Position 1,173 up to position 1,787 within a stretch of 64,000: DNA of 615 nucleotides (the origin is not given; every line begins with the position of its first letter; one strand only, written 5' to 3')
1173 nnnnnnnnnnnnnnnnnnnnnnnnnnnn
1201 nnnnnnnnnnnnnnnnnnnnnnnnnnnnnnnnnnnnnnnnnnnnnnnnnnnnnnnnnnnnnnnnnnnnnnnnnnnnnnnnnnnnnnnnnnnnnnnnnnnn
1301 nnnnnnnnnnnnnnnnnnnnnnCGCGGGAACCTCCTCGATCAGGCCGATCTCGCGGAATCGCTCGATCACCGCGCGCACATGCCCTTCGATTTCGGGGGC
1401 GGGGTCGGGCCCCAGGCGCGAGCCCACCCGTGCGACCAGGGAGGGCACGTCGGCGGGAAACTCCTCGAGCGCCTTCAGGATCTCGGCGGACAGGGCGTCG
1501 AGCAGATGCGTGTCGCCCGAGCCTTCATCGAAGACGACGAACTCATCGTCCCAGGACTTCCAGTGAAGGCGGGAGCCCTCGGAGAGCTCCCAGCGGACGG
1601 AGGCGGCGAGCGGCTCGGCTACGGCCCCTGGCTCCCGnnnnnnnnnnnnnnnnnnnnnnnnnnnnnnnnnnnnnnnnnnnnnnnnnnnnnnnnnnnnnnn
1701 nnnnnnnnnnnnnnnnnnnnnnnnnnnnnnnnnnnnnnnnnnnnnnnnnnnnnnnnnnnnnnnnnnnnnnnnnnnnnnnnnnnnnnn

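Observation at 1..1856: HprK-related kinase, PqqD-like chaperone and nucleotidyltransferase with a candidate substrate peptide encoded directly upstream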

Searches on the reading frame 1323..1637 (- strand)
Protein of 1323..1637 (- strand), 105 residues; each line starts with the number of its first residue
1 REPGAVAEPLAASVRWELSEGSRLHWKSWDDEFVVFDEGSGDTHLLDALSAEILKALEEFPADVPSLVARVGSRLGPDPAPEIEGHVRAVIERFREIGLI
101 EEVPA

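Call 6: search_protein_families(library=ncbifam, proteins=[window:1323-1637:-], max_evalue=0.1)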
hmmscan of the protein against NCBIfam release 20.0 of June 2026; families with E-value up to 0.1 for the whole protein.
seq(105 aa): 1 family
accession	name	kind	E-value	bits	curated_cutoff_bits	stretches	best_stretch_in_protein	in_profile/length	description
TIGR04353.1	PqqD_rel_X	equivalog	3.6e-19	69.5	35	1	29-101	1-74/74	HPr-rel-A system PqqD family peptide chaperone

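Call 7: search_protein_families(library=pfam, proteins=[window:1323-1637:-], max_evalue=0.1)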
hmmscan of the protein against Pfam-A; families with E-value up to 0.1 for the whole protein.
seq(105 aa): 1 family
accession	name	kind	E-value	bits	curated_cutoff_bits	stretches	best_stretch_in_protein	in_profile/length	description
PF05402.18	PqqD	-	9.4e-08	32.7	23.4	1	32-100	1-67/67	Coenzyme PQQ synthesis protein D (PqqD)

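Call 82: search_solved_structures(query=A7, max_evalue=10)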
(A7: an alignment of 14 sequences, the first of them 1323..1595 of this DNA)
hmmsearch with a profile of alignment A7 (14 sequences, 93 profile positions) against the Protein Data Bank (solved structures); distinct sequences matched with E-value up to 10: 14.
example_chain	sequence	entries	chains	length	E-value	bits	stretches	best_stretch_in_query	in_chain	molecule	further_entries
9r1o_A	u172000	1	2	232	0.0069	19.9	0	29-85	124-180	sc-apCC-6-DPH-NR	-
5cwh_A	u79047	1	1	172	0.051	17.1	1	40-84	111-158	Designed helical repeat protein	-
5h7c_A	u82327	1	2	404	0.058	17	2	39-84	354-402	Immunoglobulin G-binding protein A, DHR14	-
5h78_A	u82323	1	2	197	0.062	16.9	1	40-83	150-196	cAMP-dependent protein kinase type II-alpha regulatory subunit,DHR14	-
6jx3_B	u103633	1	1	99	0.074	16.6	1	11-87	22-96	TfuB1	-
8fbk_A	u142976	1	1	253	0.97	13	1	38-87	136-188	KWOCA_65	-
8far_A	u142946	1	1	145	1.3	12.7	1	41-91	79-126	I432-1-CC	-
8cus_A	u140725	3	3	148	1.3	12.6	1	41-91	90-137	I432-1(NaCl) Chain A | I432-1(Imd) Chain A | I432-1-X3 Chain A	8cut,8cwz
7jrq_A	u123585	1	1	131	1.4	12.5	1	39-82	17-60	MPP1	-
8flj_F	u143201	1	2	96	1.6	12.4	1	48-84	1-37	Integration host factor subunit beta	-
8fwd_1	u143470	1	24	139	1.7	12.2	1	40-91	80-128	O43-rpxdoc-EK1_B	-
8j56_A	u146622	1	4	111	2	12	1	39-91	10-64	Flagellar transcriptional regulator FlhD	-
8ek4_A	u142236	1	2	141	5.3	10.7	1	36-84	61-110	Ice-binding protein TIP-99a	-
8qad_A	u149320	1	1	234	6.2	10.4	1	36-85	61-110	sc-apCC-6-LLIA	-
